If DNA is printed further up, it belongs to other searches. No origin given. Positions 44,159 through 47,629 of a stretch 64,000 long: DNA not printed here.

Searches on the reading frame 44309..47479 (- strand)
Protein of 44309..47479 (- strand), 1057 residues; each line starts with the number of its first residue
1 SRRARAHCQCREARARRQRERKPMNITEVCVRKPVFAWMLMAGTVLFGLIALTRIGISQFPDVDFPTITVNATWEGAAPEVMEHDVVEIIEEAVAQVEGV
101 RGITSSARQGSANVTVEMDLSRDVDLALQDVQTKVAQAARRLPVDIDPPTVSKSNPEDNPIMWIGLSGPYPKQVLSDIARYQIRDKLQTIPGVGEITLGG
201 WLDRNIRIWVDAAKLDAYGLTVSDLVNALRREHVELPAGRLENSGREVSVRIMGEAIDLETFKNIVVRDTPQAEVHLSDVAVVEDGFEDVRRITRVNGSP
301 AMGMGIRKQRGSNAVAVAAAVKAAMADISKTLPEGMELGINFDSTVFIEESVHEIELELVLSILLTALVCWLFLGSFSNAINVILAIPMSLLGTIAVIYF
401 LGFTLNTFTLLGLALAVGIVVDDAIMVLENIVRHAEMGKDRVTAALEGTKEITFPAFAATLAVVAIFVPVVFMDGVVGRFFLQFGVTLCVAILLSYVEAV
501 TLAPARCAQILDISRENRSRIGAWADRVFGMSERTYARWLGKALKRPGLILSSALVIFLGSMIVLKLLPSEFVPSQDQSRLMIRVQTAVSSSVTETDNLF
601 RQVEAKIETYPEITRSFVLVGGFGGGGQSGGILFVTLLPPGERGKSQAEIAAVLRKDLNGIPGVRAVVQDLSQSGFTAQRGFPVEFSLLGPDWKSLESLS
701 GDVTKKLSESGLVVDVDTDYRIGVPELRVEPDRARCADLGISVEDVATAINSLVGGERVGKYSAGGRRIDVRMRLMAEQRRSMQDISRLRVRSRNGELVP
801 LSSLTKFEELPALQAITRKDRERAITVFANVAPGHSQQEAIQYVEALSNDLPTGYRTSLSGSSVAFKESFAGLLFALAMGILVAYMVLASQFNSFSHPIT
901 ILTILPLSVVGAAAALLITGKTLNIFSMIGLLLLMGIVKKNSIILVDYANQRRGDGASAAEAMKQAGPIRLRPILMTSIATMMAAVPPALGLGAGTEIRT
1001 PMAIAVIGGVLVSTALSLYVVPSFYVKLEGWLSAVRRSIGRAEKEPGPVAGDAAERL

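Call 72: search_protein_families(library=pfam, proteins=[window:44309-47479:-], max_evalue=0.00001)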
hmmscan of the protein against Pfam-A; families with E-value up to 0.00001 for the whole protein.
window:44309-47479:- (1057 aa): 1 family
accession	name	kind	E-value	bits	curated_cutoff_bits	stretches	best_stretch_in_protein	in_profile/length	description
PF00873.25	ACR_tran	-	7.7e-282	938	28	1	27-1028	2-1020/1021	AcrB/AcrD/AcrF family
